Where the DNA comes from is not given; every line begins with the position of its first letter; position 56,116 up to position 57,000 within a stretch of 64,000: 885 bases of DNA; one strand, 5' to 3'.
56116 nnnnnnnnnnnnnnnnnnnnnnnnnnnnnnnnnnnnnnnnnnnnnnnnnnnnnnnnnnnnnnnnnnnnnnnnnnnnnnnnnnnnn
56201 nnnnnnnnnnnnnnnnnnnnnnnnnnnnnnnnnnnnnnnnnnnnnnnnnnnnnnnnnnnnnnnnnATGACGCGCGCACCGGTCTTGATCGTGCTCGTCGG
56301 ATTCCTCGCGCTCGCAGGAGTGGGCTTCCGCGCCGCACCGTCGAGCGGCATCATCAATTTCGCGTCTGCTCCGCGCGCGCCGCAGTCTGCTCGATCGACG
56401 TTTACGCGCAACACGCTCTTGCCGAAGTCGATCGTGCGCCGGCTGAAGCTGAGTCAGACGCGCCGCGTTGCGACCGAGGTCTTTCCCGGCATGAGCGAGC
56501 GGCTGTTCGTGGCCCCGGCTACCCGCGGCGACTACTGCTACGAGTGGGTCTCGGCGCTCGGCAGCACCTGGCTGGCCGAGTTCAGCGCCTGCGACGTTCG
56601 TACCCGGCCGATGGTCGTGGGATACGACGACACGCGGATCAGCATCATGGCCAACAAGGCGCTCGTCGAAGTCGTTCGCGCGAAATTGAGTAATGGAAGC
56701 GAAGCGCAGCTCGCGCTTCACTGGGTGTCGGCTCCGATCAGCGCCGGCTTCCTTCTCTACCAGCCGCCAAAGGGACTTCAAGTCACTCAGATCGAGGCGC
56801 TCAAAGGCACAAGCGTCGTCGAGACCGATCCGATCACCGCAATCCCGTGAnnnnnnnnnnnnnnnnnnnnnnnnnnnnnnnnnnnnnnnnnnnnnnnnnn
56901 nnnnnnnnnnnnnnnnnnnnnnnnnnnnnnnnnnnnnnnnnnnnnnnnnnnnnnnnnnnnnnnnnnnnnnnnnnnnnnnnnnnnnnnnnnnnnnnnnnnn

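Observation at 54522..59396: ECF sigma operon hard-wired to an ATPase-less, SBP-less ABC permease pair and duplicated envelope proteins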

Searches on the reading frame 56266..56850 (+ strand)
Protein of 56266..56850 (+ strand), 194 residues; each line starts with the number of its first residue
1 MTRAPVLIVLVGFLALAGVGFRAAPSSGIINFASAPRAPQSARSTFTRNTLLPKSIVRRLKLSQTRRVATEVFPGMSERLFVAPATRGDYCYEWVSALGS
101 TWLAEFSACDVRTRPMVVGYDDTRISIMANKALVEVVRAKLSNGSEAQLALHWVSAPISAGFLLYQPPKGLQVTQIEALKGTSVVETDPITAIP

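Call 3: search_protein_families(library=pfam, proteins=[window:56266-56850:+], max_evalue=0.01)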
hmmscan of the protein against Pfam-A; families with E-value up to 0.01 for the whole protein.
window:56266-56850:+ (194 aa): 0 families

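Call 4: search_protein_families(library=ncbifam, proteins=[window:56266-56850:+], max_evalue=0.01)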
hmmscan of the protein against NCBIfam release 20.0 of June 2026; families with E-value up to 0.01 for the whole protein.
window:56266-56850:+ (194 aa): 0 families

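Call 38: search_solved_structures(query=A3, max_evalue=10)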
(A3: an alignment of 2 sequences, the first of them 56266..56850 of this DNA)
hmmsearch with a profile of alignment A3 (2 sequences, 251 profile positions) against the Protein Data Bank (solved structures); distinct sequences matched with E-value up to 10: 1.
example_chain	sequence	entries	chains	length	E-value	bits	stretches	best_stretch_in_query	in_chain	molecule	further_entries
5mmj_y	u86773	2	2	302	0.88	12.1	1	57-115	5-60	Ribosome-binding factor PSRP1, chloroplastic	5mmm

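Call 56: search_protein_representatives(alignment_id=A3)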
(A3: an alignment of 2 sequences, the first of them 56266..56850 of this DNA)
Query: 2 sequences, 251 profile positions. Proteins with E-value up to 0.001 (for the whole library): 374; up to 1e-10: 136; up to 1e-30: 5. The best 150 are listed.
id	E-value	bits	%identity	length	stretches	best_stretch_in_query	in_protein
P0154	8.0e-79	280.9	-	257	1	4-245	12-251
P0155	1.2e-76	273.8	-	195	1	55-251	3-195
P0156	3.6e-62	226.4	-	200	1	51-242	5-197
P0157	8.4e-57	208.8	-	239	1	40-242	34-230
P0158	6.1e-54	199.4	-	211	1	40-243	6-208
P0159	1.7e-27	112.7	-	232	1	1-232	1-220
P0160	3.5e-27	111.8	-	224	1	4-227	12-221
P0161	1.9e-24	102.8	-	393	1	9-234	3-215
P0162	6.4e-24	101.1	-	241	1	5-233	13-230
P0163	3.3e-21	92.2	-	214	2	126-234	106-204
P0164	5.8e-21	91.4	-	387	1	7-231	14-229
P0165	1.2e-20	90.3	-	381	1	11-238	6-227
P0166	1.5e-20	90.0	-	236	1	3-233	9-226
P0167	2.1e-20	89.5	-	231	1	4-229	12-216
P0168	1.4e-19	86.9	-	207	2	121-229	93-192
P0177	3.5e-17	79.0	-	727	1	8-221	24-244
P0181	1.4e-16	77.0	-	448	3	10-149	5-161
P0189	3.2e-16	75.8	-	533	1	13-228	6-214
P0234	4.1e-13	65.6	-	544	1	27-237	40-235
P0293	1.4e-10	57.4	-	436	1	113-227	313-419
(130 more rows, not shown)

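Call 58: search_protein_families(library=pfam, proteins=[P0154, P0159, P0161, P0164, P0165, P0177, P0181, P0189, P0234, P0293], max_evalue=0.01)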
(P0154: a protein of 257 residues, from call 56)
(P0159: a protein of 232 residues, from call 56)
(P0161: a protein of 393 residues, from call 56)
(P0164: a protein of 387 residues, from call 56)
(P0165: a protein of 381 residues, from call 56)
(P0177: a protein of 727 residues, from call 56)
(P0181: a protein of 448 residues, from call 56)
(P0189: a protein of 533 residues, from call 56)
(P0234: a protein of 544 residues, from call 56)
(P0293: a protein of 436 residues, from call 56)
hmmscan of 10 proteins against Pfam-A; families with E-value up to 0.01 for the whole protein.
P0154 (257 aa): 0 families

P0159 (232 aa): 0 families

P0161 (393 aa): 0 families

P0164 (387 aa): 0 families

P0165 (381 aa): 0 families

P0177 (727 aa): 0 families

P0181 (448 aa): 0 families

P0189 (533 aa): 0 families

P0234 (544 aa): 0 families

P0293 (436 aa): 1 family
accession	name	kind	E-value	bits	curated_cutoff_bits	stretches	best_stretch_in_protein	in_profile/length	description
PF13407.12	Peripla_BP_4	-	8.4e-10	39.1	35.1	1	5-264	17-247/258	Periplasmic binding protein domain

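Call 67: predict_structure(alignment_id=A3)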
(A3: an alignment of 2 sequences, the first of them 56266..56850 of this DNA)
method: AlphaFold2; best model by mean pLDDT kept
length: 194 residues; sequences in the alignment: 2
mean_pLDDT: 64.4   pTM: 0.61
mean pLDDT of the five models: 64.4, 62.6, 58.7, 51.8, 48.3
residues with pLDDT >= 90: 26; 70-90: 48; 50-70: 68; < 50: 52
segments of 3 or more residues with pLDDT < 50: 1-7, 9-29, 31-36, 45-50, 100-106
pLDDT, mean of each block of 10 residues (from residue 1): 44 39 38 49 48 52 57 59 63 59 51 79 79 90 90 66 83 91 89 51
secondary structure, 60 per line:
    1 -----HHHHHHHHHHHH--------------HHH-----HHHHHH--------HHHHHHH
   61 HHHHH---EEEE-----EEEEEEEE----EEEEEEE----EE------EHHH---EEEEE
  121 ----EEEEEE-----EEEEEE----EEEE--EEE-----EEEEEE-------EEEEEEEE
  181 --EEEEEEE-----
elements in order: H6-17 H40-45 H54-65 E69-72 E78-85 E90-96 E116-120 E125-130 E136-141 E146-149 E152-154 E160-165 E173-180 E183-189

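Call 71: fold_search(model_id=the predicted structure, library=pdb)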
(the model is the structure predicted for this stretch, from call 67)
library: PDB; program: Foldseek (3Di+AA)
matches with E <= 10: 597; with E <= 0.001: 0
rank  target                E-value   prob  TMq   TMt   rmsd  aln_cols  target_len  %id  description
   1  7quz_DDD              4.5e-03  0.95  0.27  0.28  17.5       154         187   11  Crystal structure of the SeMet octameric C-terminal Big_2-CBM56 domains from Paenibacillus illinoisensis (Bacillus c (released 2023-02-01)
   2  7quz_BBB              5.3e-03  0.93  0.27  0.28  17.7       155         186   11  Crystal structure of the SeMet octameric C-terminal Big_2-CBM56 domains from Paenibacillus illinoisensis (Bacillus c (released 2023-02-01)
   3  7quz_AAA              5.3e-03  0.75  0.23  0.24  17.9       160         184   11  Crystal structure of the SeMet octameric C-terminal Big_2-CBM56 domains from Paenibacillus illinoisensis (Bacillus c (released 2023-02-01)
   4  7r3t_B                8.8e-03  0.89  0.26  0.28  17.7       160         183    9  Crystal structure of the Dimeric C-terminal Big_2-CBM56 domains from Paenibacillus illinoisensis (Bacillus circulans I (released 2023-02-22)
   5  2wsk                  1.3e-01  0.60  0.21  0.08   5.2        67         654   25  Crystal structure of Glycogen Debranching Enzyme GlgX from Escherichia coli K-12 (released 2010-09-01)
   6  4h8q                  1.5e-01  0.60  0.24  0.34   7.7       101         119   11  Structure of the Q29T IsdX2-NEAT5 mutant in complex with heme (released 2013-02-06)
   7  7u3d_F                2.1e-01  0.51  0.21  0.07   4.9        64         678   17  Structure of S. venezuelae GlgX-c-di-GMP-acarbose complex (4.6) (released 2022-10-05)
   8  4myp_A                2.2e-01  0.47  0.22  0.33   9.9        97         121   11  Structure of the central NEAT domain, N2, of the listerial Hbp2 protein complexed with heme (released 2014-10-22)
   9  4h8p                  2.3e-01  0.51  0.24  0.34   7.8       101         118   10  NEAT5 domain of IsdX2, a B. anthracis hemophore in complex with heme (released 2013-02-06)
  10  4b7l_B                2.7e-01  0.51  0.24  0.15   7.8        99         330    9  Crystal Structure of Human Filamin B Actin Binding Domain with 1st Filamin Repeat (released 2012-10-10)
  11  7u39_C                2.7e-01  0.44  0.21  0.07   4.8        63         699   17  Structure of the apo form of Streptomyces venezuelae GlgX, the glycogen debranching enzyme (released 2022-10-05)
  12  2e8y_A                3.1e-01  0.41  0.26  0.09  14.1       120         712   12  Crystal structure of pullulanase type I from Bacillus subtilis str. 168 (released 2008-02-19)
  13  7w5z_F                3.6e-01  0.15  0.19  0.16  16.2       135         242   10  Cryo-EM structure of Tetrahymena thermophila mitochondrial complex IV, composite dimer model (released 2022-04-06)
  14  7ouv_B                3.6e-01  0.12  0.20  0.19  15.0       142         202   12  Crystal structure of human filamin C domains 14-15 cardiovascular disease causing mutation S1624L (released 2022-06-22)
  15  7u3d_C                4.1e-01  0.35  0.20  0.07   4.9        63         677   17  Structure of S. venezuelae GlgX-c-di-GMP-acarbose complex (4.6) (released 2022-10-05)
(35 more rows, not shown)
